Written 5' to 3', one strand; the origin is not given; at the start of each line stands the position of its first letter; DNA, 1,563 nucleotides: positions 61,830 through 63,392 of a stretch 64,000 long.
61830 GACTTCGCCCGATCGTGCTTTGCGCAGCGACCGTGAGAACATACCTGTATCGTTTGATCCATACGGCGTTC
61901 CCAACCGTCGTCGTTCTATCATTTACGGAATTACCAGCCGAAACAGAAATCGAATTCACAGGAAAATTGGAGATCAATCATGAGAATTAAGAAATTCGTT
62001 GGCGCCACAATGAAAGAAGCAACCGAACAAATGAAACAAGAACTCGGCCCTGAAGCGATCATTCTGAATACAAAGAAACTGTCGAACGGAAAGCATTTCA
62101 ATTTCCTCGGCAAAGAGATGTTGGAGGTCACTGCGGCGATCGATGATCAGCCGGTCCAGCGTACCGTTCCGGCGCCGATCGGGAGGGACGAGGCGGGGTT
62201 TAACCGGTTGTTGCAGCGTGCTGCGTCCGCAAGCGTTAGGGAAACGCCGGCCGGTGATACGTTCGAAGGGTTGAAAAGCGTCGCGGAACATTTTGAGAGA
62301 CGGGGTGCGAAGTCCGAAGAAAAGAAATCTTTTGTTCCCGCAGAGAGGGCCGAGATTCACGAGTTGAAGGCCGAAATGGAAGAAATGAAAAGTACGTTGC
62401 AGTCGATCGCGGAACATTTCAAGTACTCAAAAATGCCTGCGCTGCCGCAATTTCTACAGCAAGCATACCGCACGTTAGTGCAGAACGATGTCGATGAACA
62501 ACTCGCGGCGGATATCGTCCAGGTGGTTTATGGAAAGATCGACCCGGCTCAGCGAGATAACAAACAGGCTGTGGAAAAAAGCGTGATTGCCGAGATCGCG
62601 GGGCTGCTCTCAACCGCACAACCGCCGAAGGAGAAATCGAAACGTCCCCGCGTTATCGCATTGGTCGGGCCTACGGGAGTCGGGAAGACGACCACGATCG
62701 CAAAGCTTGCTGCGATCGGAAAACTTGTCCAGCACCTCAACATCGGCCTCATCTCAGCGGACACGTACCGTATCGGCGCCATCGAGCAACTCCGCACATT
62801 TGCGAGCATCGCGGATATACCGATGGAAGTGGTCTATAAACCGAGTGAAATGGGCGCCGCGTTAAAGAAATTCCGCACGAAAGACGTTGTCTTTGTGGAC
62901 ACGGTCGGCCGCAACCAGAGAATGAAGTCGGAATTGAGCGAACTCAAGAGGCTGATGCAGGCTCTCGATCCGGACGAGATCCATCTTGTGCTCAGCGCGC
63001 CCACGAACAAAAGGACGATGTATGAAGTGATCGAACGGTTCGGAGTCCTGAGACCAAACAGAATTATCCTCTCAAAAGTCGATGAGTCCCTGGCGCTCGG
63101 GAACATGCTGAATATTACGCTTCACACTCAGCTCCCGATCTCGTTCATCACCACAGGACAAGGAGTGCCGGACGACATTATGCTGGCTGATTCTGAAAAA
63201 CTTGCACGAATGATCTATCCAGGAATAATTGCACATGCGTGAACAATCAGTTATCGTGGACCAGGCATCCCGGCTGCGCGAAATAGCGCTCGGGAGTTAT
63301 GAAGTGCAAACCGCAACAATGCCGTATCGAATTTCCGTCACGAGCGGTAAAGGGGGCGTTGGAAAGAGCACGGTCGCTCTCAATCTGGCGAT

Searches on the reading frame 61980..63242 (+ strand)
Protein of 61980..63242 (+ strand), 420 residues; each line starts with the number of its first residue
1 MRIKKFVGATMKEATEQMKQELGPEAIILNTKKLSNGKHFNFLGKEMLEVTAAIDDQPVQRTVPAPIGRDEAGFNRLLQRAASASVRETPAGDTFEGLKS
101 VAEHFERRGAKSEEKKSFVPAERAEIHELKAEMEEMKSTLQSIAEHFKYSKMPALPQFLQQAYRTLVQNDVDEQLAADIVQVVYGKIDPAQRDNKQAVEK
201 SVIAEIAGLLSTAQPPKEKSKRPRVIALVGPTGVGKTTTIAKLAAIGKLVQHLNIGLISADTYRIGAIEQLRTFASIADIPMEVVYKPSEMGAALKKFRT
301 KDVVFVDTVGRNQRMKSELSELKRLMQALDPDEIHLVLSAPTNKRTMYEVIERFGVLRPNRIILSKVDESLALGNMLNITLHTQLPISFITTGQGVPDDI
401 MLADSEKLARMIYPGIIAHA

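Call 47: search_protein_families(library=pfam, proteins=[window:61980-63242:+], max_evalue=0.001)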
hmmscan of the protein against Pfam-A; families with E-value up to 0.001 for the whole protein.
window:61980-63242:+ (420 aa): 8 families
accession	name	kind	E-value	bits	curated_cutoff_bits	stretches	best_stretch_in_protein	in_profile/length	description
PF00448.28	SRP54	-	1.1e-42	146.3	22.7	1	223-412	1-194/196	SRP54-type protein, GTPase domain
PF03215.21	Rad17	-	0.00011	22.7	23.8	1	181-246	7-68/186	Rad17 P-loop domain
PF13479.12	AAA_24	-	0.00014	22.3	27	1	223-318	2-82/195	AAA domain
PF13207.12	AAA_17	-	0.00023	21.9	27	1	229-341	1-112/136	AAA domain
PF05496.18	RuvB_N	-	0.00046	20.4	27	0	284-355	68-134/159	Holliday junction DNA helicase RuvB P-loop domain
PF13191.12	AAA_16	-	0.0005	21.1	32.6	0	205-283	8-85/167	AAA ATPase domain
PF13401.12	AAA_22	-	0.00075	20.3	27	0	222-245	4-27/130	AAA domain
PF25199.1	nSTAND_NTPase5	-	0.00078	19.7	34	0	214-245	33-63/145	Novel STAND NTPase 5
